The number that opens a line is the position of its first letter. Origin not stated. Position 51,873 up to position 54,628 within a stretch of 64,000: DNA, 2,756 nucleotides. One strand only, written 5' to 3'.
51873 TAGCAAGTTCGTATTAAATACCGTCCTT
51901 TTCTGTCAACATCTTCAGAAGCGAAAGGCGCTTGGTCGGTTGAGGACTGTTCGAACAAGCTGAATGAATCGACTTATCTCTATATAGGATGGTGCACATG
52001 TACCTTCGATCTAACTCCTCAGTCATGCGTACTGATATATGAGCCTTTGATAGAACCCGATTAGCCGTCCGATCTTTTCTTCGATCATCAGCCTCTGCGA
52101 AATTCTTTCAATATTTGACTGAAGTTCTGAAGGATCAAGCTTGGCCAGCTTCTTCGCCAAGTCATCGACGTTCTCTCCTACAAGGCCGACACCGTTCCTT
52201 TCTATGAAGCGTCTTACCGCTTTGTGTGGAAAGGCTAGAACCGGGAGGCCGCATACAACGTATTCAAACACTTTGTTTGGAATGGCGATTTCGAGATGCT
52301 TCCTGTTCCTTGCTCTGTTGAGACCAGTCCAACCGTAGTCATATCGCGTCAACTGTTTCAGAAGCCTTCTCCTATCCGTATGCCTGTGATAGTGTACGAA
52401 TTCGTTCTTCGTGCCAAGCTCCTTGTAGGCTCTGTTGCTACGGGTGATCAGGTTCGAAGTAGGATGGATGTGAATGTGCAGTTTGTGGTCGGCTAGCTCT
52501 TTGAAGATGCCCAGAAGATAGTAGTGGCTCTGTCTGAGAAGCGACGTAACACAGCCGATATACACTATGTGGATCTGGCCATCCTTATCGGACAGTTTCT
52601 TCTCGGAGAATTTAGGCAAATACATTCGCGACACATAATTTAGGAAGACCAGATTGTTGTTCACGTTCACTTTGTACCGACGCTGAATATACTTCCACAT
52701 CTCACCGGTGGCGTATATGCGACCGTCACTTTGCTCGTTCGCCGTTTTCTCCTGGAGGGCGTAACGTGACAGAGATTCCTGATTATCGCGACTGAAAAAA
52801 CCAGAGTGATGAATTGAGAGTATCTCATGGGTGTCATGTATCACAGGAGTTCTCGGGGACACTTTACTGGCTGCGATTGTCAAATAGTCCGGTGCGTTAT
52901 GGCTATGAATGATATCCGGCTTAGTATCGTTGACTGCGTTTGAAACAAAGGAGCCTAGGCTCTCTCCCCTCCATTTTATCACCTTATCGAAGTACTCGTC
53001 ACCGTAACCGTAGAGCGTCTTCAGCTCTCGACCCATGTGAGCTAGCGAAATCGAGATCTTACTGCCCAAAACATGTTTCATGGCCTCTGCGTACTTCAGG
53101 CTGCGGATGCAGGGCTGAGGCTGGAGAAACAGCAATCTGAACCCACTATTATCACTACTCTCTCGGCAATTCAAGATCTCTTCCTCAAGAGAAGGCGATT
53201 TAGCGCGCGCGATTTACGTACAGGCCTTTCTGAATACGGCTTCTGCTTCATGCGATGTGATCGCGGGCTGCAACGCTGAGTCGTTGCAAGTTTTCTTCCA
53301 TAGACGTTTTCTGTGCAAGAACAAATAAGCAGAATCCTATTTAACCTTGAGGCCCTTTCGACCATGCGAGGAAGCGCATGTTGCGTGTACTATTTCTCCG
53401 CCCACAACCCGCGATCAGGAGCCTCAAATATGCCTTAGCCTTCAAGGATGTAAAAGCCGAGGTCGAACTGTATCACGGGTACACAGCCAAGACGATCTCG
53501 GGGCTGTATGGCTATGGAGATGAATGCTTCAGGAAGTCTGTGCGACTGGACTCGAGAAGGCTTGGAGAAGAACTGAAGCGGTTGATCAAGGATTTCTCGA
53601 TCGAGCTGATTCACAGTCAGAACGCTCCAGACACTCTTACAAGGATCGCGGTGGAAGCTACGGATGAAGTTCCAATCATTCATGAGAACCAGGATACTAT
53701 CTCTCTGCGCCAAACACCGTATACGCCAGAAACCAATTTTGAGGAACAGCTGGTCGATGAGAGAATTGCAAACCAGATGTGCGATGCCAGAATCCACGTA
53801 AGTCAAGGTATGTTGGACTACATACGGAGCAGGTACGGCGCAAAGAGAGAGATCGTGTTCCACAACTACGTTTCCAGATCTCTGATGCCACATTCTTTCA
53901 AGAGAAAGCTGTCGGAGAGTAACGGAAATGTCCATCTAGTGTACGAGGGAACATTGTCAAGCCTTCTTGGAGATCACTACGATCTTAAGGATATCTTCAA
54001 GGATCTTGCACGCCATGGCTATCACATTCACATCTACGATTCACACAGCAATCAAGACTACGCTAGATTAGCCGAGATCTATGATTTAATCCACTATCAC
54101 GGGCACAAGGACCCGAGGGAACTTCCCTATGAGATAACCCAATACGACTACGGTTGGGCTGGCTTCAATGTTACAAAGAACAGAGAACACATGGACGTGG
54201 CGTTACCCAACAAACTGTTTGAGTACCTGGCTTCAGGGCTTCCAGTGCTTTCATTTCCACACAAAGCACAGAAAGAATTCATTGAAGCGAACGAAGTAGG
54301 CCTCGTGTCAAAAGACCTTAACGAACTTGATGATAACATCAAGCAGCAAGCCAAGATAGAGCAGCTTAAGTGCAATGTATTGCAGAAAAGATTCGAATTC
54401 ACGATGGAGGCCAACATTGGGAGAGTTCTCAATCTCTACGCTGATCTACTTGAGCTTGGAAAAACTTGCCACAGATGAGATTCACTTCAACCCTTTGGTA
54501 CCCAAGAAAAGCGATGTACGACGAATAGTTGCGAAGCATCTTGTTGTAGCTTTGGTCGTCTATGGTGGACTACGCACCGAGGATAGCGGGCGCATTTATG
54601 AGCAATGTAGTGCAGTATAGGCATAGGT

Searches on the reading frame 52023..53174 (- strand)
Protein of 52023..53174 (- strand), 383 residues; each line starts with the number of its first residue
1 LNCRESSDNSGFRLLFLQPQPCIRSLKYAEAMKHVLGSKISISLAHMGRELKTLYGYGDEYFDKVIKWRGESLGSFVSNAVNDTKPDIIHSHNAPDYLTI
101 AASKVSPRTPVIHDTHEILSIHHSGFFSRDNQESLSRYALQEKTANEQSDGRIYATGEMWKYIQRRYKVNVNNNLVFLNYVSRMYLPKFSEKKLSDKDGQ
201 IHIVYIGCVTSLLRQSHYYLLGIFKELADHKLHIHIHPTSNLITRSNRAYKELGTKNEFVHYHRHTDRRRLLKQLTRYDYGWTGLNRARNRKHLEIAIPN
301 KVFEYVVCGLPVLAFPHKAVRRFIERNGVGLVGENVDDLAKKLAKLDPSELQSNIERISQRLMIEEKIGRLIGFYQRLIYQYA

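Call 49: search_protein_families(library=pfam, proteins=[window:52023-53174:-], max_evalue=0.0001)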
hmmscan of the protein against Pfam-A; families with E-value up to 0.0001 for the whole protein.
window:52023-53174:- (383 aa): 2 families
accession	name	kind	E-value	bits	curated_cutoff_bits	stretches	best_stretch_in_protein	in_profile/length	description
PF13692.12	Glyco_trans_1_4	-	8.4e-06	26.5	27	1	205-346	6-139/142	Glycosyl transferases group 1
PF13524.12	Glyco_trans_1_2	-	1.5e-05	25.4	25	1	232-361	15-128/144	Glycosyl transferase-like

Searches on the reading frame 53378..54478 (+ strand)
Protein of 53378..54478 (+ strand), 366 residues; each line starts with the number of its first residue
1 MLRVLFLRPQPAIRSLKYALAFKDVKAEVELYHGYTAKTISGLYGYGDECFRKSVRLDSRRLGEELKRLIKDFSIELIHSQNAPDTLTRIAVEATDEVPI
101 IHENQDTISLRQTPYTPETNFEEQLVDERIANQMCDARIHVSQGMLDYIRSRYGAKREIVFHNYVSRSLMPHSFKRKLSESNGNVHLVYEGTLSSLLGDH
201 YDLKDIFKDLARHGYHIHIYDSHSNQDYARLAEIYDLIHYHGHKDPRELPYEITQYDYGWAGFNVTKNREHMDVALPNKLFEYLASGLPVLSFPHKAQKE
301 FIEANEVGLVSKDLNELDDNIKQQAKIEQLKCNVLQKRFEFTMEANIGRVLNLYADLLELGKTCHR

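Call 49: search_protein_families(library=pfam, proteins=[window:53378-54478:+], max_evalue=0.0001)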
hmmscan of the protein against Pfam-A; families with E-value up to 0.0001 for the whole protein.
window:53378-54478:+ (366 aa): 2 families
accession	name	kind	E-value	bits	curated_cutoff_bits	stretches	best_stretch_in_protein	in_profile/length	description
PF13439.12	Glyco_transf_4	-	2.1e-06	28.3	28.5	1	59-158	57-157/170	Glycosyltransferase Family 4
PF13524.12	Glyco_trans_1_2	-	2.5e-06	27.9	25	1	206-323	5-110/144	Glycosyl transferase-like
